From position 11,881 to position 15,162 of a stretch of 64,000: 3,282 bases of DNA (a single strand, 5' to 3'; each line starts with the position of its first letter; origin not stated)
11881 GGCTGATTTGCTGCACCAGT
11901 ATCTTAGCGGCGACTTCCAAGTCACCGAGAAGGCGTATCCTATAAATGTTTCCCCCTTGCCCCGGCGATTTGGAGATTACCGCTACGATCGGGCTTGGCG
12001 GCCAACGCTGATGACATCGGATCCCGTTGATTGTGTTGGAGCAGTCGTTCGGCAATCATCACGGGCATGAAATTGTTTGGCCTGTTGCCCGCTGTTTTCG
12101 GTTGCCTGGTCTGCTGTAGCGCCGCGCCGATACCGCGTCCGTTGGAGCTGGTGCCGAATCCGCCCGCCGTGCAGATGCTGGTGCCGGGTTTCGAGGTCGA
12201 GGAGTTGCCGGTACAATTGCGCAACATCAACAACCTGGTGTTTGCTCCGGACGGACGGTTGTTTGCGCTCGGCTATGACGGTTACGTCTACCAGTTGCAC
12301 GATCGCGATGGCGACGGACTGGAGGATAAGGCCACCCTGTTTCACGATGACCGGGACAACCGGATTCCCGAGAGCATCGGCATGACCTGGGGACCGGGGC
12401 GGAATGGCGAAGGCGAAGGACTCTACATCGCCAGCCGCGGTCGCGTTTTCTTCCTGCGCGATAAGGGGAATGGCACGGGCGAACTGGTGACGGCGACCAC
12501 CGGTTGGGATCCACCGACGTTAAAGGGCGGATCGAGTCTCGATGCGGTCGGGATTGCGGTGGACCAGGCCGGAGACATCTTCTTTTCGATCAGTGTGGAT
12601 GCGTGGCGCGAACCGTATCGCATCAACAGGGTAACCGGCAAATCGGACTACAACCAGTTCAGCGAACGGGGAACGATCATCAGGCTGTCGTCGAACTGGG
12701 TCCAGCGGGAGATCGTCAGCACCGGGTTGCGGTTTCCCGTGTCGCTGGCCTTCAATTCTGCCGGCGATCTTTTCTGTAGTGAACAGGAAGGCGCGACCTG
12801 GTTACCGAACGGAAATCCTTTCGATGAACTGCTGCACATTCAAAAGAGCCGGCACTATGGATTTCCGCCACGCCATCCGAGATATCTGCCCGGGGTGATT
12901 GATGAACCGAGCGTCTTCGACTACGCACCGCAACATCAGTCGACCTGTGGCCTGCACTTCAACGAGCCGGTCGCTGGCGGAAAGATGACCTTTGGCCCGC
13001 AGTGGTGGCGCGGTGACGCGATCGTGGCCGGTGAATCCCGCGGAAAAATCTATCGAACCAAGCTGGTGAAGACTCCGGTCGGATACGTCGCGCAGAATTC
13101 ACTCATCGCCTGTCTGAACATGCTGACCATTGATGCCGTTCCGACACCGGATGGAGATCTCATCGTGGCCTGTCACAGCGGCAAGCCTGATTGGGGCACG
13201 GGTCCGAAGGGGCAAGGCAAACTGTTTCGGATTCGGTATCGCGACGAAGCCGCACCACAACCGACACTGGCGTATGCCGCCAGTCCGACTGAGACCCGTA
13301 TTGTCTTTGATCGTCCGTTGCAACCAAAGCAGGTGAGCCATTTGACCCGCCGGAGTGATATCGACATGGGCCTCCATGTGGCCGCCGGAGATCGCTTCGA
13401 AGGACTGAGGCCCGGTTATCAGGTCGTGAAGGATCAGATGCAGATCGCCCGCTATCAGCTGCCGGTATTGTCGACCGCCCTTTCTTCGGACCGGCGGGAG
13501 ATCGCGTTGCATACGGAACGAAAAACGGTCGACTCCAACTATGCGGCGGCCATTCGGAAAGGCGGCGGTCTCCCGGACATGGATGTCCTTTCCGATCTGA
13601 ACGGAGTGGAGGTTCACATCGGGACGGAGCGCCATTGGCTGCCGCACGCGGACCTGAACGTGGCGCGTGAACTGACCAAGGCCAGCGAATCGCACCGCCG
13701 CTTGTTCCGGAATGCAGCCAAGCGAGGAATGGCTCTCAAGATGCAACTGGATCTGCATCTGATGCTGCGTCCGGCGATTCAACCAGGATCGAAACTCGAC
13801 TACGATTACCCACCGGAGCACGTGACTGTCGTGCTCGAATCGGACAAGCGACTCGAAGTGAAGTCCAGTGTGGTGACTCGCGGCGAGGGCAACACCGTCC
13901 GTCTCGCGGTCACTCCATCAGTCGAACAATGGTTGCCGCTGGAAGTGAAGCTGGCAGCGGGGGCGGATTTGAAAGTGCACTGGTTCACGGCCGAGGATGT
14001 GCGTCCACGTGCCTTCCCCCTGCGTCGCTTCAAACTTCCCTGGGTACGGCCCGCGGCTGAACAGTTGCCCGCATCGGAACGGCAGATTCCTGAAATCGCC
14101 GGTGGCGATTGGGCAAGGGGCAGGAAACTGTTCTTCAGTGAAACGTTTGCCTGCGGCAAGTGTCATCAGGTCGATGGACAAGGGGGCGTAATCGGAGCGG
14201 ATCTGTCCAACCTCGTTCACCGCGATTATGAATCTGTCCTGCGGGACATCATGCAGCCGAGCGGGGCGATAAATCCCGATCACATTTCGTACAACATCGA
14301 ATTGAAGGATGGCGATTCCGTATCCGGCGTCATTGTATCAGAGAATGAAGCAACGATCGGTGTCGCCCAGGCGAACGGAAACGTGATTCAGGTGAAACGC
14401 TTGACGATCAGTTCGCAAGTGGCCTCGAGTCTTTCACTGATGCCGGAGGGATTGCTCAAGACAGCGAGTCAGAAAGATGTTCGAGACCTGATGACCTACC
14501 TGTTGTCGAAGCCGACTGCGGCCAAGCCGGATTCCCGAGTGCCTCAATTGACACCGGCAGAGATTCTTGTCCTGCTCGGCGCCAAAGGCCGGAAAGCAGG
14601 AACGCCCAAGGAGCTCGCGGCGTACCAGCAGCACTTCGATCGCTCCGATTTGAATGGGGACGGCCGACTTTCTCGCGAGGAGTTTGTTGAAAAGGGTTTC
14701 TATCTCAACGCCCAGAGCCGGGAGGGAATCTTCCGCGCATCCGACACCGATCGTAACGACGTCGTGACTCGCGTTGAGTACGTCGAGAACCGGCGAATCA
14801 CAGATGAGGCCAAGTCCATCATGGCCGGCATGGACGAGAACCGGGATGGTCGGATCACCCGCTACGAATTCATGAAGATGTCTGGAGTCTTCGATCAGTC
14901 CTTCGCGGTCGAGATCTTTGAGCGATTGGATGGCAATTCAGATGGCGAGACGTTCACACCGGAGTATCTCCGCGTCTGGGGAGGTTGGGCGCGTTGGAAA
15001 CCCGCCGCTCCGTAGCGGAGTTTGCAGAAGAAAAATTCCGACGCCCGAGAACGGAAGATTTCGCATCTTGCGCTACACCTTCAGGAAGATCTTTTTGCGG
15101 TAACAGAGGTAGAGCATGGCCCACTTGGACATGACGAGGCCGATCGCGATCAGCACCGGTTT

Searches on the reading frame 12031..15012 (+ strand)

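Call 78: search_protein_families(library=pfam, proteins=[window:12031-15012:+], max_evalue=0.0001)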
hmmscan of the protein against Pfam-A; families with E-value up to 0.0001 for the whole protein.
window:12031-15012:+ (994 aa): 4 families
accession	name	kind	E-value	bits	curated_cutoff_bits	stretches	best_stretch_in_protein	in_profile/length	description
PF13405.12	EF-hand_6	-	5e-08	32.4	25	0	866-886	3-23/30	EF-hand domain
PF00036.39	EF-hand_1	-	5.2e-08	32.3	25.4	0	926-950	1-25/29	EF hand domain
PF13499.12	EF-hand_7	-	6e-08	33.4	30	0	866-919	5-64/67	EF-hand domain pair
PF13202.12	EF-hand_5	-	4.7e-06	26.3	25.9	0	869-885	5-21/25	EF hand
